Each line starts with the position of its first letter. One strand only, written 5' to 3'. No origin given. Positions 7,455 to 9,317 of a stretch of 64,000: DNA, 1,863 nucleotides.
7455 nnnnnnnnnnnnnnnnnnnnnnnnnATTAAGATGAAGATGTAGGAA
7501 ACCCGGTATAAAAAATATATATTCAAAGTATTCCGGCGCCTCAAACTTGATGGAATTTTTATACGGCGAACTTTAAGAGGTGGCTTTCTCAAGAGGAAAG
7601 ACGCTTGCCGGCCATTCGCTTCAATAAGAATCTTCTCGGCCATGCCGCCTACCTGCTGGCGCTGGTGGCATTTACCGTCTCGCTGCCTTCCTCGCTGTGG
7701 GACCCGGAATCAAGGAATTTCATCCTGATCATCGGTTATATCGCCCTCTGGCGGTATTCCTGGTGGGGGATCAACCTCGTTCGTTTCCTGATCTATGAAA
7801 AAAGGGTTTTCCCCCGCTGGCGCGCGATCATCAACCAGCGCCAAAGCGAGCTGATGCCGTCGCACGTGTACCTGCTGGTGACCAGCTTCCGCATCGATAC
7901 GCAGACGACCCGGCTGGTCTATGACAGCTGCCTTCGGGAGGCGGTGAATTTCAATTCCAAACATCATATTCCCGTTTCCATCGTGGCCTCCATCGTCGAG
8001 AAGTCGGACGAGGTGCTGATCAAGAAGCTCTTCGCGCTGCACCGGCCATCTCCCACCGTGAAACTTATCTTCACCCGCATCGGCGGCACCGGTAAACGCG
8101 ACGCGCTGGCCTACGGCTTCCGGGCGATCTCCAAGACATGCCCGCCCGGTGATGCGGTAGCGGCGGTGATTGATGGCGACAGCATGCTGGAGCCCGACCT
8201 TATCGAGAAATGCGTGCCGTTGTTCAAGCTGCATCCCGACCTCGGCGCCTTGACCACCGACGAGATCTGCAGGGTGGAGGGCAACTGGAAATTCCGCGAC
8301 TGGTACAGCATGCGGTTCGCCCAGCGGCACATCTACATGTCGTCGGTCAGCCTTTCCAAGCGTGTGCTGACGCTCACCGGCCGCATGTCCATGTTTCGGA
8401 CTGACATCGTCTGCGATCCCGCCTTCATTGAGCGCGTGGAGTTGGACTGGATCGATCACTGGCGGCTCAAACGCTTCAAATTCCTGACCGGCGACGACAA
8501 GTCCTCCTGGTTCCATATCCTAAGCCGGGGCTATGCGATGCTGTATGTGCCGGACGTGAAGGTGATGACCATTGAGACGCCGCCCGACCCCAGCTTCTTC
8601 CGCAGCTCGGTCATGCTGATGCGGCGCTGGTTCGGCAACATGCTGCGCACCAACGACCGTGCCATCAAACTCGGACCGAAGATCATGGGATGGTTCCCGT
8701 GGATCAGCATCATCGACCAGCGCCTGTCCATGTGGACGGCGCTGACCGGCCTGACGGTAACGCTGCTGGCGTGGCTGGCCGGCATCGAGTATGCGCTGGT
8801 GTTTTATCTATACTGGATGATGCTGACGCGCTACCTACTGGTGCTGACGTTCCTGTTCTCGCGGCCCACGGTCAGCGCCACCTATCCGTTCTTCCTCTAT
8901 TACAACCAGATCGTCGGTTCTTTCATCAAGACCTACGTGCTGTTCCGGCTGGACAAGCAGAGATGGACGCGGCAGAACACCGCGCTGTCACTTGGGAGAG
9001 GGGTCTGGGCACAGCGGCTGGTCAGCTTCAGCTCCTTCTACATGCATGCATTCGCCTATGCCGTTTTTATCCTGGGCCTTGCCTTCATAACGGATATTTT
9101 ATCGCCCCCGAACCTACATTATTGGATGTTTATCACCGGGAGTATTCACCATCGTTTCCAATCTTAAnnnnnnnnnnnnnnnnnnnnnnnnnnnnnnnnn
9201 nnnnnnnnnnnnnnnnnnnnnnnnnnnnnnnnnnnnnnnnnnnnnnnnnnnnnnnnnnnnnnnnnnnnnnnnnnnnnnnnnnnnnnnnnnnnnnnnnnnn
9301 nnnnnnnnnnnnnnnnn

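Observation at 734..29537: Self-contained, rearranged alginate-type locus with extracellular remodelling enzymes and its own T1SS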

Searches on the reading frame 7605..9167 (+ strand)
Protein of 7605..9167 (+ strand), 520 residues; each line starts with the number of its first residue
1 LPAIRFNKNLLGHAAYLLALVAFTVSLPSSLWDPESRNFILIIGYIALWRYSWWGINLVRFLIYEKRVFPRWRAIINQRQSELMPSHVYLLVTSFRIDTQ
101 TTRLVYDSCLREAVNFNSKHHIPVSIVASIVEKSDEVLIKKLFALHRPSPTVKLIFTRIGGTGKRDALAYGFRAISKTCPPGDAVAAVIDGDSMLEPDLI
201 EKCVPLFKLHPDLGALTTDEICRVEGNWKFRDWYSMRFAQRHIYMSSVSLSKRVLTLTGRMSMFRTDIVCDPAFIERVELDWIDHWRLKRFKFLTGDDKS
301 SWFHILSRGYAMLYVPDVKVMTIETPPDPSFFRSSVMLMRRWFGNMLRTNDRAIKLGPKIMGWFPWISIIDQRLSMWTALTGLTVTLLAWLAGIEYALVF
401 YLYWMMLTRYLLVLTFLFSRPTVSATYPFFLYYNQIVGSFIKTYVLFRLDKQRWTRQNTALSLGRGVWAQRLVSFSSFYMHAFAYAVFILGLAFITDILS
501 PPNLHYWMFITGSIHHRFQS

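Call 3: search_protein_families(library=pfam, proteins=[window:7605-9167:+])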
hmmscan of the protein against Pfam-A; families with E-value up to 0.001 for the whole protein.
window:7605-9167:+ (520 aa): 1 family
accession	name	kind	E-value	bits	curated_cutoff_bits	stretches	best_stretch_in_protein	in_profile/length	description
PF13641.12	Glyco_tranf_2_3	-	4.5e-36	125.4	27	1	85-344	1-229/230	Glycosyltransferase like family 2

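Call 5: search_protein_families(library=ncbifam, proteins=[window:7605-9167:+], max_evalue=0.01)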
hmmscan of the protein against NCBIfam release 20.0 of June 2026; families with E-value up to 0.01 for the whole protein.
window:7605-9167:+ (520 aa): 0 families

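Call 7: find_encoding_contigs(protein=window:7605-9167:+, flank=10000, max_places=6)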
Protein window:7605-9167:+ (520 aa): 1 contig read that carries it; 1 place shown.
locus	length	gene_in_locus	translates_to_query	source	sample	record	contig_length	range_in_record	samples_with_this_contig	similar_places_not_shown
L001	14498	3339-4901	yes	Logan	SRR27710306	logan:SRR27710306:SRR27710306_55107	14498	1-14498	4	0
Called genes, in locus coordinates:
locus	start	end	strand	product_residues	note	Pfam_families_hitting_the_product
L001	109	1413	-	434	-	PF10082:BBP2_2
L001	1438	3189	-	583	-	PF08238:Sel1 (faint)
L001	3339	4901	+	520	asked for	PF13641:Glyco_tranf_2_3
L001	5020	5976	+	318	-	PF09891:DUF2118 (faint), PF25964:BSH_ALG44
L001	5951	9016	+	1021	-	PF05048:NosD, PF13229:Beta_helix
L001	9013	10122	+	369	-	PF05426:Alginate_lyase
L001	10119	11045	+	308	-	PF08238:Sel1 (faint)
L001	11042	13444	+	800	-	PF13432:TPR_16 (faint), PF13176:TPR_7 (faint), PF13431:TPR_17 (faint), PF00515:TPR_1 (faint), PF07719:TPR_2 (faint), PF08238:Sel1 (weak)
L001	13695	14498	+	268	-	?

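Call 8: search_solved_structures(query=window:7605-9167:+, max_evalue=0.01, show_alignments=1)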
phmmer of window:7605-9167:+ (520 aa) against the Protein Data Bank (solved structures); distinct sequences matched with E-value up to 0.01: 0.

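Call 9: find_homologous_proteins(query=window:7605-9167:+, max_evalue=0.00001)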
Query window:7605-9167:+ (520 aa): 3760 proteins with E <= 0.00001 among 8000 candidates; the best 120 are listed.
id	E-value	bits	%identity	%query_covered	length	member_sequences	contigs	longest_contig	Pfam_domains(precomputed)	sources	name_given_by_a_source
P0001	0.0e+0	1200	100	100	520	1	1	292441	PF13641.13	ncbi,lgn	-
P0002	1.0e-269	914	77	97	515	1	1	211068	PF13641.13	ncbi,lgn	-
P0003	2.5e-266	903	76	96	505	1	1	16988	PF13641.13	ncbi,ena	-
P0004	4.9e-250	849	72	97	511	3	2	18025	PF13632.13,PF13641.13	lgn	-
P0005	7.5e-249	845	71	96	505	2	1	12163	PF13632.13,PF13641.13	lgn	-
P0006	6.8e-246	836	71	97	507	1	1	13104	PF13632.13,PF13641.13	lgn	-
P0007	2.5e-245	834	71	97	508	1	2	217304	PF13632.13,PF13641.13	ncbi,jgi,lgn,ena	ncbi:MAG: glycosyltransferase [Pseudobdellovibrionaceae bacterium]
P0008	1.1e-244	832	71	96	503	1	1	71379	PF13632.13,PF13641.13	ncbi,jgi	jgi:glycosyltransferase Alg8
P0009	1.3e-244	831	71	96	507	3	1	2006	PF13632.13,PF13641.13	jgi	jgi:glycosyltransferase Alg8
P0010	2.4e-244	831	71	96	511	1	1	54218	PF13641.13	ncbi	-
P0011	3.9e-244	830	71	96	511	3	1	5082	PF13632.13,PF13641.13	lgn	-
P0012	4.2e-244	830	71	96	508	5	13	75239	PF13632.13,PF13641.13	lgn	-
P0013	4.2e-244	830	71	96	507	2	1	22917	PF13632.13,PF13641.13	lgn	-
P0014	3.9e-243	827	71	97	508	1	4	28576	PF13632.13,PF13641.13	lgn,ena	-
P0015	9.7e-243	825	70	96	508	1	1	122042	PF13632.13,PF13641.13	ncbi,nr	ncbi:MAG: glycosyltransferase [Alphaproteobacteria bacterium]|nr:glycosyltransferase [Alphaproteobac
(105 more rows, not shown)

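Call 25: find_related_loci(query=A1, collection=genome_contigs, flank=10000)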
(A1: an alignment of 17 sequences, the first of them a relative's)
Query A1 (520 aa) in genome_contigs; peptide patterns used: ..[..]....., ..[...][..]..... (x = any residue, [..] = any of these).
395 stretches matched a pattern; 351 encode a relative of the query (tblastn E <= 1e-3); the best 80 are kept; 80 distinct loci.
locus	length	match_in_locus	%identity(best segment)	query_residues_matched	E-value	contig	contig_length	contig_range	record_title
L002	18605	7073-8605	77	11-517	0e+0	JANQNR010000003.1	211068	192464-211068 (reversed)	MAG: Rickettsiales bacterium isolate IP29b_bin.103 k99_1751696, whole genome shotgun sequence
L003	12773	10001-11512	72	9-512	0e+0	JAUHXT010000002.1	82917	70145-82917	MAG: Alphaproteobacteria bacterium isolate 3_bin.2 NODE_493_length_82917_cov_1.088453, whole genome shotgun sequence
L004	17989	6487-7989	70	12-512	0e+0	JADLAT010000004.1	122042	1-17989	MAG: Alphaproteobacteria bacterium isolate SJ137 c_000000172752, whole genome shotgun sequence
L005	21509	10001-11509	71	10-512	0e+0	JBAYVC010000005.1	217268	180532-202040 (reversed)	MAG: Pseudobdellovibrionaceae bacterium isolate SO_2016_LW3_50 scaffold00070_LW162_2016, whole genome shotgun sequence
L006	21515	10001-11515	69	6-510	0e+0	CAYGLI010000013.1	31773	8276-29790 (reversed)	MAG TPA_asm: uncultured Micavibrio sp. isolate ERP117304_co1_166 genome assembly, contig: NODE_1523_length_31773_cov_10.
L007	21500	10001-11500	65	12-511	0e+0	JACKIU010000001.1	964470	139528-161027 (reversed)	MAG: Rhodospirillales bacterium isolate HK-STAS-PROT-20 HK-STAS-PROT-20_1, whole genome shotgun sequence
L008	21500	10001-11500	64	12-511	0e+0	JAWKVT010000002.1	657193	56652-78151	MAG: Alphaproteobacteria bacterium isolate AC1.162 AC1.162.fa-2, whole genome shotgun sequence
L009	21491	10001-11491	64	8-508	0e+0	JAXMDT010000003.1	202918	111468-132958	MAG: Rickettsiales bacterium isolate STL-PRO43 C3.18.fa-3, whole genome shotgun sequence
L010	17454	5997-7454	64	10-499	0e+0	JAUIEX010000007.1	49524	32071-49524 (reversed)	MAG: Alphaproteobacteria bacterium isolate 8_bin.54 NODE_837_length_49524_cov_1.263336, whole genome shotgun sequence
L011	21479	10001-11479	62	11-507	0e+0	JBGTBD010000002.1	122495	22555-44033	MAG: Rickettsiales bacterium isolate JTS-AC89 k141_2291277, whole genome shotgun sequence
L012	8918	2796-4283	61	10-509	0e+0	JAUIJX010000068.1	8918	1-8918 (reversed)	MAG: Alphaproteobacteria bacterium isolate Co_bin.335 NODE_43921_length_8918_cov_0.928108, whole genome shotgun sequence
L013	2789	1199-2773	61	6-507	0e+0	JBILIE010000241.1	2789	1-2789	MAG: Rickettsiales bacterium isolate ME2017-05-12_3300034357_group7_bin91 Rohwer_bin2003_scaffold_34416_c1, whole genome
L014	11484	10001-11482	63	11-508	0e+0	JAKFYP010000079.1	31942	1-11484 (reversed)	MAG: Alphaproteobacteria bacterium isolate ND5_Bin_71 ND5_0000998, whole genome shotgun sequence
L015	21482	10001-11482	61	10-507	0e+0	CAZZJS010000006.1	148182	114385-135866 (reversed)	MAG TPA_asm: uncultured Rickettsiales bacterium isolate SRP065251_co1_43 genome assembly, contig: NODE_32_length_148182_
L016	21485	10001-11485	59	10-508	0e+0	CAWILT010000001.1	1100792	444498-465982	MAG: uncultured Alphaproteobacteria bacterium isolate MFD03250.bin.1.42 genome assembly, contig: contig_12144, whole gen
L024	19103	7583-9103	56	8-518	0e+0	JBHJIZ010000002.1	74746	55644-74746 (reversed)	MAG: Paracoccaceae bacterium isolate pac_S11C2576 S11Ck141_1966119, whole genome shotgun sequence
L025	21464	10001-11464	56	9-500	0e+0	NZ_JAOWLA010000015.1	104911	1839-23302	Albidovulum sediminicola strain WL0075 NODE_15_length_104911_cov_51.177642, whole genome shotgun sequence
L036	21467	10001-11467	51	6-501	1e-164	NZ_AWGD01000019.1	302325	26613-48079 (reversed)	Asticcacaulis sp. AC460 contig00019, whole genome shotgun sequence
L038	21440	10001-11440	53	7-490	3e-164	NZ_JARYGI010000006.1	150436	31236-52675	MAG: Sphingobium sp. isolate MAG1_BQ1 NODE_6_length_150436_cov_332.325115, whole genome shotgun sequence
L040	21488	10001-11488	52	3-503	7e-163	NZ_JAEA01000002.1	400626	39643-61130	Microvirga flocculans ATCC BAA-817 L879DRAFT_scaffold00002.2_C, whole genome shotgun sequence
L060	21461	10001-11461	51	27-520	4e-155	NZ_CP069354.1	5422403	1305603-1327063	Microvirga sp. VF16 chromosome, complete genome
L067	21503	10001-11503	51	3-508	3e-153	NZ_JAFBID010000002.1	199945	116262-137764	Microvirga arabica strain SV2184P NODE_2_length_199945_cov_19.482343, whole genome shotgun sequence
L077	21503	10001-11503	50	4-503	2e-150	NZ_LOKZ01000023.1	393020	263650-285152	Rhizobium sp. R711 R711_NODE_3, whole genome shotgun sequence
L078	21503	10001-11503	50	3-508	9e-151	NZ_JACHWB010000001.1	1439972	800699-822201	Microvirga lupini strain AT3.9 Ga0372452_01, whole genome shotgun sequence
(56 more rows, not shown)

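Call 49: search_protein_families(library=pfam, proteins=[L004:14291-15409:+, L004:15409-16836:+, L004:16841-17989:+, L038:12646-13323:+, L036:12592-14745:+, L060:3003-4529:-, L078:4386-5009:-, L067:5923-6423:-, L038:13333-14751:+, L005:20216-21509:+], max_evalue=0.01)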
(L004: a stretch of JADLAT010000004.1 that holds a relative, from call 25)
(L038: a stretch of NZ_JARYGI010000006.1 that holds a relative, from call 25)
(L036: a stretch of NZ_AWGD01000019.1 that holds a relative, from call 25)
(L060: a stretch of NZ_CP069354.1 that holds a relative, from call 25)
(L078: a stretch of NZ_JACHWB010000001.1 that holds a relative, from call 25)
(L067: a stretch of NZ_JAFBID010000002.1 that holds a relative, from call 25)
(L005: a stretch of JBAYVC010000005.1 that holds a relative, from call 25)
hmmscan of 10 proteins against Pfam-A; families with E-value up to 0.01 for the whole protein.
L004:14291-15409:+ (372 aa): 1 family
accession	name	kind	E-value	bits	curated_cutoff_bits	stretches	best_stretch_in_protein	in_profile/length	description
PF16822.11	ALGX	-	4.2e-73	246.8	26.5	1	87-352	1-268/268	SGNH hydrolase-like domain, acetyltransferase AlgX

L004:15409-16836:+ (475 aa): 1 family
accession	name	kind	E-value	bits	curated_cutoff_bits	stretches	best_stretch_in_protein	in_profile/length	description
PF03062.24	MBOAT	-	4.4e-37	128.6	27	1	147-343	80-298/337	MBOAT, membrane-bound O-acyltransferase family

L004:16841-17989:+ (383 aa): 2 families
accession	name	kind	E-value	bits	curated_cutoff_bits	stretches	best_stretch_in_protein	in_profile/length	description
PF16822.11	ALGX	-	5.4e-47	161.1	26.5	1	70-336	2-266/268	SGNH hydrolase-like domain, acetyltransferase AlgX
PF00657.28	Lipase_GDSL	-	0.0093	16.6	23.6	0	121-196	131-206/208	GDSL-like Lipase/Acylhydrolase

L038:12646-13323:+ (225 aa): 1 family
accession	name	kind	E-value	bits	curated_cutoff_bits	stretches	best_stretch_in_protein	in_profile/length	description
PF11182.14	AlgF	-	3.8e-27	95.3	34.4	1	27-201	3-176/179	Alginate O-acetyl transferase AlgF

L036:12592-14745:+ (717 aa): 8 families
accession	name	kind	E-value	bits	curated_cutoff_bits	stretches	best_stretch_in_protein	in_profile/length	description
PF14559.12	TPR_19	-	1.7e-10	41.5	25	1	69-122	2-51/68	Tetratricopeptide repeat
PF09976.15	TPR_21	-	1.6e-09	38.3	25.5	1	61-146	79-160/193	Tetratricopeptide repeat-like domain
PF13432.12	TPR_16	-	7.2e-08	33.2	32.7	1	65-122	4-57/65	Tetratricopeptide repeat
PF07721.20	TPR_4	-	7e-05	23.5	27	0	97-121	2-26/26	Tetratricopeptide repeat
PF13424.12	TPR_12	-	0.00072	20.1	30.1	0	93-123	42-72/77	Tetratricopeptide repeat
PF13428.12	TPR_14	-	0.0019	19.1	23.5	0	97-122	2-27/44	Tetratricopeptide repeat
PF13176.12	TPR_7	-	0.0034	17.8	27.9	0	98-122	1-25/36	Tetratricopeptide repeat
PF22860.2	DUF7017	-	0.0042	17.5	27.5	0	93-146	68-124/141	Domain of unknown function (DUF7017)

L060:3003-4529:- (508 aa): 3 families
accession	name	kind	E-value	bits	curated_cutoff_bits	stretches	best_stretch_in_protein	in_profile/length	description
PF00990.26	GGDEF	-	2.1e-50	171.1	23.8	1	329-487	2-160/161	Diguanylate cyclase, GGDEF domain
PF22588.2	dCache_1_like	-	1.4e-15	57.7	27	1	195-274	8-88/89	Histidine kinase sensor domain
PF02743.24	dCache_1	-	1e-09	38.8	45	1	81-271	57-236/240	Cache domain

L078:4386-5009:- (207 aa): 0 families

L067:5923-6423:- (166 aa): 1 family
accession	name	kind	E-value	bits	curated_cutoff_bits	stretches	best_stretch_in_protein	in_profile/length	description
PF01464.25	SLT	-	1.6e-16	60.3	21.3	1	29-129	2-105/117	Transglycosylase SLT domain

L038:13333-14751:+ (472 aa): 1 family
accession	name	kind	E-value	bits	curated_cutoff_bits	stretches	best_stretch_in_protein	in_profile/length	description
PF03062.24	MBOAT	-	8e-26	91.5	27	1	149-346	80-299/337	MBOAT, membrane-bound O-acyltransferase family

L005:20216-21509:+ (431 aa): 1 family
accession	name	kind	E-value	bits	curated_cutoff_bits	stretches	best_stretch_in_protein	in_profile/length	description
PF16822.11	ALGX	-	2e-43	149.4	26.5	1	83-348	2-266/268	SGNH hydrolase-like domain, acetyltransferase AlgX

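Call 61: list_cluster_members(proteins=[P0001, P0121, P0002])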
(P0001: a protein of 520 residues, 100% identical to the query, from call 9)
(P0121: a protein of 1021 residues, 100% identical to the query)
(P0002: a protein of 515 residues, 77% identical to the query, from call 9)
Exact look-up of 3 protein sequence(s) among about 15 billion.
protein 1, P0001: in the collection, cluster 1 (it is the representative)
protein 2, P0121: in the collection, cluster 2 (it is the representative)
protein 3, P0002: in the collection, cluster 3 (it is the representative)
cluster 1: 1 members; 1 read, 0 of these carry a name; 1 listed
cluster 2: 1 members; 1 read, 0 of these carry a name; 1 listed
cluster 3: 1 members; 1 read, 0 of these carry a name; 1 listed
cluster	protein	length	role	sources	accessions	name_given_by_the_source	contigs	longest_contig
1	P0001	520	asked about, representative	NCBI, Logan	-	-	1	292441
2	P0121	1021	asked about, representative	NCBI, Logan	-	-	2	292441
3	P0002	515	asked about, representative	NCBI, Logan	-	-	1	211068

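Call 80: search_protein_families(library=pfam, proteins=[L077:17653-20613:+, L040:17005-20178:+, L025:17408-20542:+, L024:15030-17936:+], max_evalue=0.01)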
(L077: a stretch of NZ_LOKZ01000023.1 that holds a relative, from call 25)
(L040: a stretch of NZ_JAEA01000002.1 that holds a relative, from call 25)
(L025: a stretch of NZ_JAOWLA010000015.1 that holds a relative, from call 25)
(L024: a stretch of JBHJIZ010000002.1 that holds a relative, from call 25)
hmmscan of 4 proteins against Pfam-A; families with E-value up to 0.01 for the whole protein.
L077:17653-20613:+ (986 aa): 7 families
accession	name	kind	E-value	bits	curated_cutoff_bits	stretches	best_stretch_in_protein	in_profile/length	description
PF08238.18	Sel1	-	3.9e-48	160.6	30.7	3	886-921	1-36/36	Sel1 repeat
PF13176.12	TPR_7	-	4.4e-06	26.8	27.9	0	703-738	1-32/36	Tetratricopeptide repeat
PF13428.12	TPR_14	-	3.5e-05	24.5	23.5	0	716-748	12-44/44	Tetratricopeptide repeat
PF13174.12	TPR_6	-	5.2e-05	24.1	26.3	1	702-737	1-32/33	Tetratricopeptide repeat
PF14559.12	TPR_19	-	0.00031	21.5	25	0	718-750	4-36/68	Tetratricopeptide repeat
PF13432.12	TPR_16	-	0.00034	21.4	32.7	1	719-771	11-63/65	Tetratricopeptide repeat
PF23310.1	TPR_27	-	0.0021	18.1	27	0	684-704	44-64/110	Plant tetratrico peptide repeats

L040:17005-20178:+ (1057 aa): 3 families
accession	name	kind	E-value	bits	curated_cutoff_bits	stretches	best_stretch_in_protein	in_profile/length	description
PF08238.18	Sel1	-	2.3e-68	224.6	30.7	7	578-612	2-36/36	Sel1 repeat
PF23310.1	TPR_27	-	4.6e-07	29.9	27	0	990-1043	13-64/110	Plant tetratrico peptide repeats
PF12796.13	Ank_2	-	0.0042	18.1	27.3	0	997-1049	2-51/90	Ankyrin repeats (3 copies)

L025:17408-20542:+ (1044 aa): 2 families
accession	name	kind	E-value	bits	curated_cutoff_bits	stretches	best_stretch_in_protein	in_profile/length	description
PF08238.18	Sel1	-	2e-65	215.3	30.7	7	767-801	2-36/36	Sel1 repeat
PF23310.1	TPR_27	-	1.1e-05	25.5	27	0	936-963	51-78/110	Plant tetratrico peptide repeats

L024:15030-17936:+ (968 aa): 6 families
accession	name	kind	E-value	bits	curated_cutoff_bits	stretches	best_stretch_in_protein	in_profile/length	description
PF08238.18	Sel1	-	3.4e-71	233.6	30.7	9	702-736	2-36/36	Sel1 repeat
PF23310.1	TPR_27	-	2.1e-07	31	27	0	909-949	51-91/110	Plant tetratrico peptide repeats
PF13181.12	TPR_8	-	4.1e-05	23.9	25.7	0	561-587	3-29/34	Tetratricopeptide repeat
PF13176.12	TPR_7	-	0.00055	20.3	27.9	0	561-586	1-28/36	Tetratricopeptide repeat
PF07719.23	TPR_2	-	0.0019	18.7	27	0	242-265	6-29/34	Tetratricopeptide repeat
PF23300.3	HEAT_Nup120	-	0.004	17.5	29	0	542-587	11-54/170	Nucleoporin Nup120, HEAT repeats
